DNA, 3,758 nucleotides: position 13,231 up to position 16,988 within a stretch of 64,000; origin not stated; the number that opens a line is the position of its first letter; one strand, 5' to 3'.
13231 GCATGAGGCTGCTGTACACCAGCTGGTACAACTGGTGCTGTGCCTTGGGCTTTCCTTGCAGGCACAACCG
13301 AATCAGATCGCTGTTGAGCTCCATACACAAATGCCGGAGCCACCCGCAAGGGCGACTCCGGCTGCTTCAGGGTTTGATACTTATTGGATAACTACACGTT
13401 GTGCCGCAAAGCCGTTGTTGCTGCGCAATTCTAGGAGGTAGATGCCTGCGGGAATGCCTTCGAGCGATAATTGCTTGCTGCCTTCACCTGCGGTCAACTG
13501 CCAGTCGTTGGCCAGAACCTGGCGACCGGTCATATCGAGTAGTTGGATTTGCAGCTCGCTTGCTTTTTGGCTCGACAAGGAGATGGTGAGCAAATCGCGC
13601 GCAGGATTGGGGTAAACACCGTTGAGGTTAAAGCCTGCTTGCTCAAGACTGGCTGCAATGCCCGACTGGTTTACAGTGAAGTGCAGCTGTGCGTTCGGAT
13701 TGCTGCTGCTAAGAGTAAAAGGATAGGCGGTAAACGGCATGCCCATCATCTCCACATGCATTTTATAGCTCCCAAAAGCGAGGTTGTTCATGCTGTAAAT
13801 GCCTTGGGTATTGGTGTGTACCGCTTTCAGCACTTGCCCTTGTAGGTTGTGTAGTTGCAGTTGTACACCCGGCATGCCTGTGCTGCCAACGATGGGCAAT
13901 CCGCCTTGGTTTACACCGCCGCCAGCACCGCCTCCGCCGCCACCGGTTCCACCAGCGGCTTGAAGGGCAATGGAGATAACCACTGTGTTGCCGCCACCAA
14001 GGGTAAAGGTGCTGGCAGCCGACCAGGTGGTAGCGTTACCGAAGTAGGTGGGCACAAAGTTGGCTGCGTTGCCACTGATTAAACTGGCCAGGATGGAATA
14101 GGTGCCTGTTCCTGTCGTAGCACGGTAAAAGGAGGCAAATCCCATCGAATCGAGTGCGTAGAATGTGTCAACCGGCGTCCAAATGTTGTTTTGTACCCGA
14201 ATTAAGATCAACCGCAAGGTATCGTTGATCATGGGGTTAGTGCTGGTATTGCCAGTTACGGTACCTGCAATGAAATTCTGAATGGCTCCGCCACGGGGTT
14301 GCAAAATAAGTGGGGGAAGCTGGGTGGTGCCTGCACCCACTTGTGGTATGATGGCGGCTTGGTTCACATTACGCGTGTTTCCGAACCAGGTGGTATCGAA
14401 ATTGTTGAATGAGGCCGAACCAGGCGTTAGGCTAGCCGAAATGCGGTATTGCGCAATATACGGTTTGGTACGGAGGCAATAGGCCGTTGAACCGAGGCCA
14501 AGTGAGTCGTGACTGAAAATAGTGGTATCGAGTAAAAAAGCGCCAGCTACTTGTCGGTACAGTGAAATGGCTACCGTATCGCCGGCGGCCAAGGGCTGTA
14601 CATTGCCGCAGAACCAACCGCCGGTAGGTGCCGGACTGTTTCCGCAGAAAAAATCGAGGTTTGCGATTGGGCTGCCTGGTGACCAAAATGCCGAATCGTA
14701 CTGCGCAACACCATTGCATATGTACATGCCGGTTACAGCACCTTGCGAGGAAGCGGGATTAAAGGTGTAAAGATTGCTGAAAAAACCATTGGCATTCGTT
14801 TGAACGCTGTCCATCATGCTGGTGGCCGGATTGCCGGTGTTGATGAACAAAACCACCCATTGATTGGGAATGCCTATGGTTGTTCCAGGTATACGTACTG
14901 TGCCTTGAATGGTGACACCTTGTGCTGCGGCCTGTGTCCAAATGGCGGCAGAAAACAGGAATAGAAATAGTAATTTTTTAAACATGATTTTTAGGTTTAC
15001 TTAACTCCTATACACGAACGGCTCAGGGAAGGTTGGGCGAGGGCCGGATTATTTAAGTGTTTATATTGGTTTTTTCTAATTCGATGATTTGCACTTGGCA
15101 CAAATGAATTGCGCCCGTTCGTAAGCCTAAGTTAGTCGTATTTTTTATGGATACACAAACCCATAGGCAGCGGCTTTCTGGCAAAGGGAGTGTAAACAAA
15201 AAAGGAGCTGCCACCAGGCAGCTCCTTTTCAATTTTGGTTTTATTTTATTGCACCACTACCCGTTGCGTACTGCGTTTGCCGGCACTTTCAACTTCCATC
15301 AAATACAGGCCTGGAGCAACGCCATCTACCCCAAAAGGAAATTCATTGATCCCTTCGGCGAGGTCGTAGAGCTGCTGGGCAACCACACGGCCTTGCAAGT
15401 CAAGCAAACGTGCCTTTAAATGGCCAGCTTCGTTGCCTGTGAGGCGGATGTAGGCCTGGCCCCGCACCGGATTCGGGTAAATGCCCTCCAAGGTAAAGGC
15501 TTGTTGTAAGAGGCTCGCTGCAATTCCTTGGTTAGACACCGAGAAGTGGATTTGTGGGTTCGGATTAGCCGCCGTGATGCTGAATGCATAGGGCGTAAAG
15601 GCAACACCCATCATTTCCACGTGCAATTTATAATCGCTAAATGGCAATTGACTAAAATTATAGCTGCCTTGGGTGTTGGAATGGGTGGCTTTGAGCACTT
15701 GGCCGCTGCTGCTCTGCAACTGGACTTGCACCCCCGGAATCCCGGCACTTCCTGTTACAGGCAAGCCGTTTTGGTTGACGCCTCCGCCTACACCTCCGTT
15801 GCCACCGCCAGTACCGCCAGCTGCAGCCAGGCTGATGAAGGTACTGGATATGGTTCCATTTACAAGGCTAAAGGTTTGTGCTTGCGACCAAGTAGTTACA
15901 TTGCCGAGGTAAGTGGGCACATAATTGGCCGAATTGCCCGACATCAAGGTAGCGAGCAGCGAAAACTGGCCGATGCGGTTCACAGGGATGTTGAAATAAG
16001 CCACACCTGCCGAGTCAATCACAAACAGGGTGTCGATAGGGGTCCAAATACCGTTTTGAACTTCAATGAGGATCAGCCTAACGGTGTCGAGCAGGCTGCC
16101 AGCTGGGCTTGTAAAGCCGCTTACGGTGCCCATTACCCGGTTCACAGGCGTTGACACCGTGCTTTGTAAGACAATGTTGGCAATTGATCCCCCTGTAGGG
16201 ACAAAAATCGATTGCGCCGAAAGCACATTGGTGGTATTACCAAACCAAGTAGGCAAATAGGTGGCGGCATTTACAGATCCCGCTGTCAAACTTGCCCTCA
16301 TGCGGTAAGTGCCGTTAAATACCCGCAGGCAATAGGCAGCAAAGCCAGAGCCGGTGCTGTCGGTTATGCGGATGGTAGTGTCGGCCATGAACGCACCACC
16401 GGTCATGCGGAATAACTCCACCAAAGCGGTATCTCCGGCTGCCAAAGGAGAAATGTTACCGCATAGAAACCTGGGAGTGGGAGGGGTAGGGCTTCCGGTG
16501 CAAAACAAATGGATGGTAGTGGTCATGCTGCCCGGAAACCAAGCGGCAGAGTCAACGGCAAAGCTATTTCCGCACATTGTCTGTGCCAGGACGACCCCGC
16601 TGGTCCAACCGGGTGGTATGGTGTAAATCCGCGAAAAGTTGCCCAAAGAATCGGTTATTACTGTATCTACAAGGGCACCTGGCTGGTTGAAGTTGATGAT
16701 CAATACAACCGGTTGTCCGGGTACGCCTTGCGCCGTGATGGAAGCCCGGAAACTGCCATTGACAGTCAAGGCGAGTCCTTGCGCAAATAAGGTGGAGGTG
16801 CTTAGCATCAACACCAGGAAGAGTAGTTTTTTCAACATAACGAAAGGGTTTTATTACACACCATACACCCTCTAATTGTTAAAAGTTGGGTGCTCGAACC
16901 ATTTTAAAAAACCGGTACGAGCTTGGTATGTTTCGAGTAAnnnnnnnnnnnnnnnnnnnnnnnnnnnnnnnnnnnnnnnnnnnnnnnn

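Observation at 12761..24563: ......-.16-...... promoter-like motif found three times at a fixed distance upstream of T9SS cargo genes, adjacent to an ECF sigma operon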

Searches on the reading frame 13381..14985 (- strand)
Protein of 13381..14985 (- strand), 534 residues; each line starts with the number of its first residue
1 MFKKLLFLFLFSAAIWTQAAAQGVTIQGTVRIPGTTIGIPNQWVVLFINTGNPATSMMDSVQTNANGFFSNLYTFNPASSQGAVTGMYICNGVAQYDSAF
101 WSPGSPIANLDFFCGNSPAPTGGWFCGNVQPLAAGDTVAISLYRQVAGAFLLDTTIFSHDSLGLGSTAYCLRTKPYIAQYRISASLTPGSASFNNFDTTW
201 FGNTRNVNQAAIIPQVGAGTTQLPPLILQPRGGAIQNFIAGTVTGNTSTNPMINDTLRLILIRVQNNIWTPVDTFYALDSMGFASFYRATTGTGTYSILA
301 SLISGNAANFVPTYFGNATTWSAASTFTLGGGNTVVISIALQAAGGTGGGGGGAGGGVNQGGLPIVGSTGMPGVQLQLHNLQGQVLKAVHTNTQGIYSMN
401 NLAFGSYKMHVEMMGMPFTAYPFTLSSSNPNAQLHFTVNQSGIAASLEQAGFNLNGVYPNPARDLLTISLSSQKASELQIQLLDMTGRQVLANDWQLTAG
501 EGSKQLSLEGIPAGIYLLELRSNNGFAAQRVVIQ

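Call 6: search_protein_families(library=pfam, proteins=[window:13381-14985:-], max_evalue=0.01)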
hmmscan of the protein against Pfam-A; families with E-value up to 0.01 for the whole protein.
window:13381-14985:- (534 aa): 6 families
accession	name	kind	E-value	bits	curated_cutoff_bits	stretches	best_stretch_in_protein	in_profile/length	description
PF18962.6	Por_Secre_tail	-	9.2e-17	61.5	27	1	457-533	1-75/75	Secretion system C-terminal sorting domain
PF17210.9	SdrD_B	-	8.4e-08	32.8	29.7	1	359-416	12-70/112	SdrD B-like domain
PF13620.12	CarboxypepD_reg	-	1.8e-07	31.9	32.3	1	370-437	13-80/82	Carboxypeptidase regulatory-like domain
PF17802.7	SpaA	-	0.00034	21.1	23.1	0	368-409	13-56/91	Prealbumin-like fold domain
PF13715.12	CarbopepD_reg_2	-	0.00038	20.9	32.2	1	371-440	14-78/88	CarboxypepD_reg-like domain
PF17977.7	zf-RING_13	-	0.00092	19.7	25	1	114-146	7-42/68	RING/Ubox like zinc-binding domain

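Call 26: search_protein_families(library=ncbifam, proteins=[window:13381-14985:-], max_evalue=0.01)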
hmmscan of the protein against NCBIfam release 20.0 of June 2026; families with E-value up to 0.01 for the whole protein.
window:13381-14985:- (534 aa): 4 families
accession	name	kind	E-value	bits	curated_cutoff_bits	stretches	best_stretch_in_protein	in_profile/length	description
TIGR04183.1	Por_Secre_tail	domain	2.4e-16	59.5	23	1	457-534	1-72/72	T9SS type A sorting domain-containing protein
NF038113.1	T9SSA_dep_M36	equivalog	5.5e-11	41.4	885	1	444-534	782-869/869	T9SS-dependent M36 family metallopeptidase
NF052323.1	T9SSA_dep_M6i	equivalog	0.00037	18.6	600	1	458-526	961-1030/1043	T9SS-dependent M6-like inactivated metalloprotease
NF012181.0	MSCRAMM_SdrD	exception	0.0038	14.7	2500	1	367-412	701-967/1379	MSCRAMM family adhesin SdrD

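Call 61: find_homologous_proteins(query=window:13381-14985:-, max_evalue=0.00001)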
Query window:13381-14985:- (534 aa): 29 proteins with E <= 0.00001 among 8000 candidates.
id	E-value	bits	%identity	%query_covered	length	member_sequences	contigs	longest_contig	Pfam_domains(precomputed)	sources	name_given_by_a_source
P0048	0.0e+0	1173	99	100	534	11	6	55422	PF18962.8,PF13620.13,PF22904.4,PF17210.10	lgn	-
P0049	0.0e+0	1074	90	98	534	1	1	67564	PF18962.8,PF13620.13,PF17210.10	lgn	-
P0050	1.8e-284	962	82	97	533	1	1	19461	PF18962.8,PF13620.13,PF22904.4,PF17210.10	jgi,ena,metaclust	metaclust:\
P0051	3.1e-281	952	78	100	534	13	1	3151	PF18962.8,PF13620.13,PF22904.4,PF17210.10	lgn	-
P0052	1.8e-279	946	78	100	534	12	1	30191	PF18962.8,PF13620.13,PF22904.4,PF17210.10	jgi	-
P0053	5.7e-279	944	78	98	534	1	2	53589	PF18962.8,PF13620.13,PF22904.4,PF17210.10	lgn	-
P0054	8.4e-235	798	68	100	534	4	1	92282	PF18962.8,PF13620.13,PF17210.10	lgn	-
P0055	1.2e-227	775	68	100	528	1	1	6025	PF18962.8,PF13620.13,PF17210.10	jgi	jgi:hypothetical protein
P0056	2.6e-195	668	62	100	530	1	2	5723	PF18962.8,PF13620.13,PF17210.10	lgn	-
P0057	9.6e-171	587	55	100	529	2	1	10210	PF18962.8,PF13620.13,PF17210.10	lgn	-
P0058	2.2e-140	487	47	100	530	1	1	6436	PF13715.13,PF18962.8,PF13620.13,PF09430.17,PF22904.4,PF17210.10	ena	-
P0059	2.2e-138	480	47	100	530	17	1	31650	PF13715.13,PF18962.8,PF13620.13,PF09430.17,PF22904.4,PF17210.10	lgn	-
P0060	8.3e-138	478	47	100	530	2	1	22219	PF13715.13,PF18962.8,PF13620.13,PF09430.17,PF22904.4,PF17210.10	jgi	jgi:hypothetical protein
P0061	4.5e-137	476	47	100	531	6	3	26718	PF13715.13,PF18962.8,PF13620.13,PF09430.17,PF22904.4,PF17210.10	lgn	-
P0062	9.1e-136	472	46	100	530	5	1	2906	PF13715.13,PF18962.8,PF13620.13,PF09430.17,PF22904.4,PF17210.10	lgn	-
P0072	1.3e-111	392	42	100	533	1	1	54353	PF18962.8,PF13620.13,PF17210.10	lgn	-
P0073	9.7e-91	323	39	97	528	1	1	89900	PF18962.8,PF13620.13,PF22904.4,PF17210.10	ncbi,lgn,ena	-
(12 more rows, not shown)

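Call 64: find_encoding_contigs(protein=P0054, flank=10000, max_places=1)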
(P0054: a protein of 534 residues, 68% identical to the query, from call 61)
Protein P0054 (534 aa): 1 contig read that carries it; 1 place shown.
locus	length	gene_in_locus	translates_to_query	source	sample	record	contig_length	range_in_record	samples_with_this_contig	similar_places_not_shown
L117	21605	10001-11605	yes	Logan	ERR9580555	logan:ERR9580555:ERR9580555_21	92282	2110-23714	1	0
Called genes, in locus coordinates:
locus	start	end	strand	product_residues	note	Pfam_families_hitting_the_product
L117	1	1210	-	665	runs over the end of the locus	PF13424:TPR_12 (faint), PF02518:HATPase_c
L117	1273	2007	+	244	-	PF00072:Response_reg, PF04397:LytTR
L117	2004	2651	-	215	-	PF01810:LysE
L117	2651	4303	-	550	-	PF03321:GH3, PF23571:GH3_M, PF23572:GH3_C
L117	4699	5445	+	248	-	PF00106:adh_short, PF08659:KR, PF23441:SDR (faint), PF13561:adh_short_C2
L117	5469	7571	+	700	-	-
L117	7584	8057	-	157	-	-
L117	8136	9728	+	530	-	PF09430:EMC7_beta-sandw (faint), PF13620:CarboxypepD_reg, PF13715:CarbopepD_reg_2 (weak), PF17210:SdrD_B, PF22904:NOMO1-like_2nd (weak), PF18962:Por_Secre_tail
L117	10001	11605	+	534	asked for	PF13620:CarboxypepD_reg (faint), PF17210:SdrD_B, PF18962:Por_Secre_tail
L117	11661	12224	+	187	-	PF07638:Sigma70_ECF (faint), PF04542:Sigma70_r2, PF08281:Sigma70_r4_2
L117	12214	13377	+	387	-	-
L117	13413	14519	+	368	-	-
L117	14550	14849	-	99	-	-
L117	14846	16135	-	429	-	PF03952:Enolase_N, PF00113:Enolase_C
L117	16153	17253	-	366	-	PF00988:CPSase_sm_chain, PF00117:GATase, PF07722:Peptidase_C26 (faint)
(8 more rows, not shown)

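Call 65: find_encoding_contigs(protein=P0073, flank=10000, max_places=1)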
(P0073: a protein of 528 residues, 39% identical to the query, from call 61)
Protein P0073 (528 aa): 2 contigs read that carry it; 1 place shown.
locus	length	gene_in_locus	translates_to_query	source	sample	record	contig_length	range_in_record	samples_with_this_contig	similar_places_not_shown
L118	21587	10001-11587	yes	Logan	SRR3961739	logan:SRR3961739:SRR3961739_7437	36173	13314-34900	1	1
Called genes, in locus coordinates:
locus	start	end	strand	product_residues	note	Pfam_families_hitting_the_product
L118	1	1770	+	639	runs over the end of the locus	PF00515:TPR_1 (faint), PF07719:TPR_2 (faint), PF13181:TPR_8 (faint), PF13374:TPR_10 (faint), PF24885:TPR_NPHP3 (faint), PF13424:TPR_12, PF00211:Guanylate_cyc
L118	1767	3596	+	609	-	PF17874:TPR_MalT (weak), PF00515:TPR_1 (weak), PF13424:TPR_12, PF13424:TPR_12, PF00515:TPR_1 (weak), PF13181:TPR_8 (weak), PF13424:TPR_12, PF00211:Guanylate_cyc, +9 more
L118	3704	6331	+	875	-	PF07719:TPR_2 (faint), PF13181:TPR_8 (faint), PF13424:TPR_12 (weak), PF00211:Guanylate_cyc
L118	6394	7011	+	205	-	-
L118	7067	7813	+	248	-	PF00106:adh_short, PF08659:KR, PF23441:SDR (faint), PF13561:adh_short_C2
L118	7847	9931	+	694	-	-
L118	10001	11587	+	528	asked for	PF22904:NOMO1-like_2nd (faint), PF13620:CarboxypepD_reg, PF17210:SdrD_B (weak), PF18962:Por_Secre_tail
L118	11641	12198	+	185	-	PF07638:Sigma70_ECF, PF04542:Sigma70_r2, PF08281:Sigma70_r4_2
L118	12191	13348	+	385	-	-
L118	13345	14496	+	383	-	-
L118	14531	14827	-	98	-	PF04977:DivIC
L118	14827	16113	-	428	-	PF03952:Enolase_N, PF00113:Enolase_C, PF13378:MR_MLE_C (faint)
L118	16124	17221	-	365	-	PF00988:CPSase_sm_chain, PF00117:GATase, PF07722:Peptidase_C26 (faint)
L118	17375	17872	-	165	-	PF01196:Ribosomal_L17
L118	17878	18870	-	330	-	PF01193:RNA_pol_L, PF01000:RNA_pol_A_bac, PF03118:RNA_pol_A_CTD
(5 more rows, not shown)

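Call 66: find_encoding_contigs(protein=P0072, flank=10000, max_places=1)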
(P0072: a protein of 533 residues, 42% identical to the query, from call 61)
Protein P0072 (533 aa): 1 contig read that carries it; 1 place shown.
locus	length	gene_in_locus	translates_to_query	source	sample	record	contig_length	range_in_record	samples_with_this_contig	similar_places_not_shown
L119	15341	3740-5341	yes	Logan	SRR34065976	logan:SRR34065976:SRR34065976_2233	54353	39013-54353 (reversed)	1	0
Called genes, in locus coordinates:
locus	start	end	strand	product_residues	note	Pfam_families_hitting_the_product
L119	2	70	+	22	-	?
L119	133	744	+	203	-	PF24391:HD-CE (faint)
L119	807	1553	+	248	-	PF00106:adh_short, PF08659:KR, PF23441:SDR (faint), PF13561:adh_short_C2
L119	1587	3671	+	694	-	-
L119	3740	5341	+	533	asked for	PF17210:SdrD_B (faint), PF13620:CarboxypepD_reg, PF18962:Por_Secre_tail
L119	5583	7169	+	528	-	PF22904:NOMO1-like_2nd (faint), PF13620:CarboxypepD_reg, PF17210:SdrD_B (weak), PF18962:Por_Secre_tail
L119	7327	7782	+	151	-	PF04542:Sigma70_r2, PF07638:Sigma70_ECF, PF08281:Sigma70_r4_2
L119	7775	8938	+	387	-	-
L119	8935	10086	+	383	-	-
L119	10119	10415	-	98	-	PF04977:DivIC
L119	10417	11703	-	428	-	PF03952:Enolase_N, PF00113:Enolase_C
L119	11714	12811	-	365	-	PF00988:CPSase_sm_chain, PF00117:GATase, PF07722:Peptidase_C26 (weak)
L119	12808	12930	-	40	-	-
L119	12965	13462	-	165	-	PF01196:Ribosomal_L17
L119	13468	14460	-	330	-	PF01193:RNA_pol_L, PF01000:RNA_pol_A_bac, PF03118:RNA_pol_A_CTD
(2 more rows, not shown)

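Call 74: predict_structure(alignment_id=A4)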
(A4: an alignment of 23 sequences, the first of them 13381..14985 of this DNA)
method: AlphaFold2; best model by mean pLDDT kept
length: 534 residues; sequences in the alignment: 23
mean_pLDDT: 76.2   pTM: 0.39
mean pLDDT of the five models: 76.2, 76.2, 75.1, 72.7, 71.8
residues with pLDDT >= 90: 25; 70-90: 378; 50-70: 112; < 50: 19
segments of 3 or more residues with pLDDT < 50: 18-20, 117-119, 362-364, 366-372
pLDDT, mean of each block of 10 residues (from residue 1): 74 57 80 72 84 77 88 71 78 73 77 60 80 83 78 79 79 79 84 80 81 78 85 64 73 76 77 79 78 84 76 84 81 79 68 69 45 68 76 69 79 70 71 68 61 80 85 78 86 84 87 88 72 84
secondary structure, 60 per line:
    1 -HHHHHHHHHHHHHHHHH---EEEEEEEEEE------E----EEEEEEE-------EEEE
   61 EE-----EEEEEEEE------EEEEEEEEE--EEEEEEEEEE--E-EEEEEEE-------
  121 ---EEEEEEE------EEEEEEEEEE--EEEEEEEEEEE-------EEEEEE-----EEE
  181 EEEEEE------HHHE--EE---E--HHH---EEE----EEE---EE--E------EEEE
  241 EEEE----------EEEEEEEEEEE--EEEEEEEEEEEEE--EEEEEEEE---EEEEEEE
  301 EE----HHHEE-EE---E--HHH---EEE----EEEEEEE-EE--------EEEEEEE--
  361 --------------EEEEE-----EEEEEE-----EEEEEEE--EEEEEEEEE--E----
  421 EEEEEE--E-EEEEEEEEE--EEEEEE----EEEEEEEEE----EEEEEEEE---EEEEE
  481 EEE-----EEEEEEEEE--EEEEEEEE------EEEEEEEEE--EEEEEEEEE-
elements in order: H2-18 E22-31 E43-49 E57-62 E68-75 E82-90 E93-102 E107-113 E124-130 E137-146 E149-159 E167-172 E178-186 E213-215 E220-222 E237-244 E255-265 E268-280 E283-290 E294-302 E327-329 E334-340 E352-358 E375-379 E385-390 E396-402 E405-413 E421-426 E431-439 E442-447 E452-460 E465-472 E476-483 E489-497 E500-507 E514-522 E525-533

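Call 80: fold_search(model_id=the predicted structure, library=pdb)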
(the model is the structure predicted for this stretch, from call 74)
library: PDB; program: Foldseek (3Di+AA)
matches with E <= 10: 1705; with E <= 0.001: 192
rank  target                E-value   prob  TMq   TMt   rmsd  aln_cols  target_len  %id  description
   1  6fwv_A                2.7e-12  1.00  0.14  0.15  28.6       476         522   12  The Bacillus anthracis TIE protein (released 2018-08-08)
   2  6fwv_B                4.1e-12  1.00  0.14  0.14  28.2       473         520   11  The Bacillus anthracis TIE protein (released 2018-08-08)
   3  2win_A                3.1e-10  1.00  0.13  0.11  34.0       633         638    8  C3 convertase (C3bBb) stabilized by SCIN (released 2009-06-09)
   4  7ptp_A                3.2e-10  1.00  0.15  0.11  21.6       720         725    9  In-situ structure of pentameric S-layer protein (released 2021-12-15)
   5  8uin_A                6.5e-10  1.00  0.12  0.11  34.1       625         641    9  Structure of the C3bBb-albicin complex (released 2024-05-08)
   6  6xi3                  8.8e-10  1.00  0.14  0.18  23.1       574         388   11  Crystal structure of tetra-tandem repeat in extending region of large adhesion protein (released 2020-10-14)
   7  7zgj_A                1.1e-09  1.00  0.13  0.11  35.0       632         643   11  Trypanosoma brucei gambiense ISG65 in complex with human complement component C3 (released 2023-04-05)
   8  5fo7_A                2.0e-09  1.00  0.13  0.11  34.7       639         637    9  Crystal Structure of Human Complement C3b at 2.8 Angstrom resolution (released 2016-04-06)
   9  6rur_A                2.0e-09  1.00  0.12  0.10  34.3       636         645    8  Structure of the SCIN stabilized C3bBb convertase bound to properdin (released 2019-08-21)
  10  8uh2_A                2.4e-09  1.00  0.13  0.11  34.4       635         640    9  Complex of C3b with the inhibitor albicin (released 2024-05-08)
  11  2qki_A                2.4e-09  1.00  0.12  0.10  34.5       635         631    9  Human C3c in complex with the inhibitor compstatin (released 2007-08-14)
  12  9sv8_B                2.5e-09  1.00  0.13  0.11  33.9       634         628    9  Herpes simplex virus 2 delta28-73 glycoprotein C ectodomain in complex with C3b (released 2025-12-10)
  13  7q62_B                2.9e-09  1.00  0.14  0.09  35.5       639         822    9  Structure of TEV cleaved A2ML1 dimer (A2ML1-TT dimer) (released 2022-04-20)
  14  7qiv_A                3.4e-09  1.00  0.13  0.11  34.1       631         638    8  Structure of human C3b in complex with the EWE nanobody (released 2022-02-16)
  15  7q61_A                3.9e-09  1.00  0.15  0.07  35.2       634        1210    9  Structure of TEV conjugated A2ML1 (A2ML1-TC) (released 2022-04-20)
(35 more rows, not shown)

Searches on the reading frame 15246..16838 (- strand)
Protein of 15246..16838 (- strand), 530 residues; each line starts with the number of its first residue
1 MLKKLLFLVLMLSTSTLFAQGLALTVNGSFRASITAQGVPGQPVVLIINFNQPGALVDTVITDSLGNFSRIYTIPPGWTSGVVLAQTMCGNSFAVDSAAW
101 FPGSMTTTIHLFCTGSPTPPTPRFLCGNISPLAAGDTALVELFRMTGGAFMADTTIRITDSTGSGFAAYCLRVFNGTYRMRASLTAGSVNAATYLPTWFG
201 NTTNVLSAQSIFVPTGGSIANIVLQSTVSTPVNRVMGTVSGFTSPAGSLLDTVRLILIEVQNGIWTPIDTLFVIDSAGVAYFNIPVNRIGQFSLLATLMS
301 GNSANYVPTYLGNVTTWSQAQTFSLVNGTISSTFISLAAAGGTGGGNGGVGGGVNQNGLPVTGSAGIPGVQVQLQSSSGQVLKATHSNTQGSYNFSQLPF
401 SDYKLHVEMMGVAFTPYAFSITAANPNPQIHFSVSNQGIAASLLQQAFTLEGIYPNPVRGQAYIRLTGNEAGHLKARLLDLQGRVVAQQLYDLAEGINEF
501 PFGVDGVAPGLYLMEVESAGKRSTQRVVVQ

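Call 6: search_protein_families(library=pfam, proteins=[window:15246-16838:-], max_evalue=0.01)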
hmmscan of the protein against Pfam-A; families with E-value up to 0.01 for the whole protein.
window:15246-16838:- (530 aa): 6 families
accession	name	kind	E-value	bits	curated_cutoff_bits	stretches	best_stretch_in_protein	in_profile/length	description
PF17210.9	SdrD_B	-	2.8e-12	47.3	29.7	1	354-415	11-73/112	SdrD B-like domain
PF18962.6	Por_Secre_tail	-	2.6e-10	40.9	27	1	453-529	1-75/75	Secretion system C-terminal sorting domain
PF13620.12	CarboxypepD_reg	-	4e-09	37.2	32.3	1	365-426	12-74/82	Carboxypeptidase regulatory-like domain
PF13715.12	CarbopepD_reg_2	-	8.4e-06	26.2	32.2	1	365-437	12-79/88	CarboxypepD_reg-like domain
PF09430.16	EMC7_beta-sandw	-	0.00022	21.8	26.6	1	369-426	9-64/122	ER membrane protein complex subunit 7, beta-sandwich domain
PF11974.14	bMG3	-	0.0084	16.5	34.9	0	367-402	28-64/103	Bacterial alpha-2-macroglobulin MG3 domain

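Call 26: search_protein_families(library=ncbifam, proteins=[window:15246-16838:-], max_evalue=0.01)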
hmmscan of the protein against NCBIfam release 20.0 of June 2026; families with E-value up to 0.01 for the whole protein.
window:15246-16838:- (530 aa): 5 families
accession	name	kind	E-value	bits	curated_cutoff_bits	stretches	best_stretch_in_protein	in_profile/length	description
TIGR04183.1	Por_Secre_tail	domain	1.9e-12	47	23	1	453-530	1-72/72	T9SS type A sorting domain-containing protein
NF038113.1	T9SSA_dep_M36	equivalog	5e-08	31.6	885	1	449-530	791-869/869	T9SS-dependent M36 family metallopeptidase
NF052323.1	T9SSA_dep_M6i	equivalog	1.7e-05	23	600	1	454-529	961-1037/1043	T9SS-dependent M6-like inactivated metalloprotease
NF050177.1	TapA_OM_Porphy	equivalog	0.00013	20.9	500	1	453-529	473-543/544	TapA/TapC family T9SS-dependent outer membrane protein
NF012181.0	MSCRAMM_SdrD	exception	0.00017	19.1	2500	1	354-409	692-968/1379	MSCRAMM family adhesin SdrD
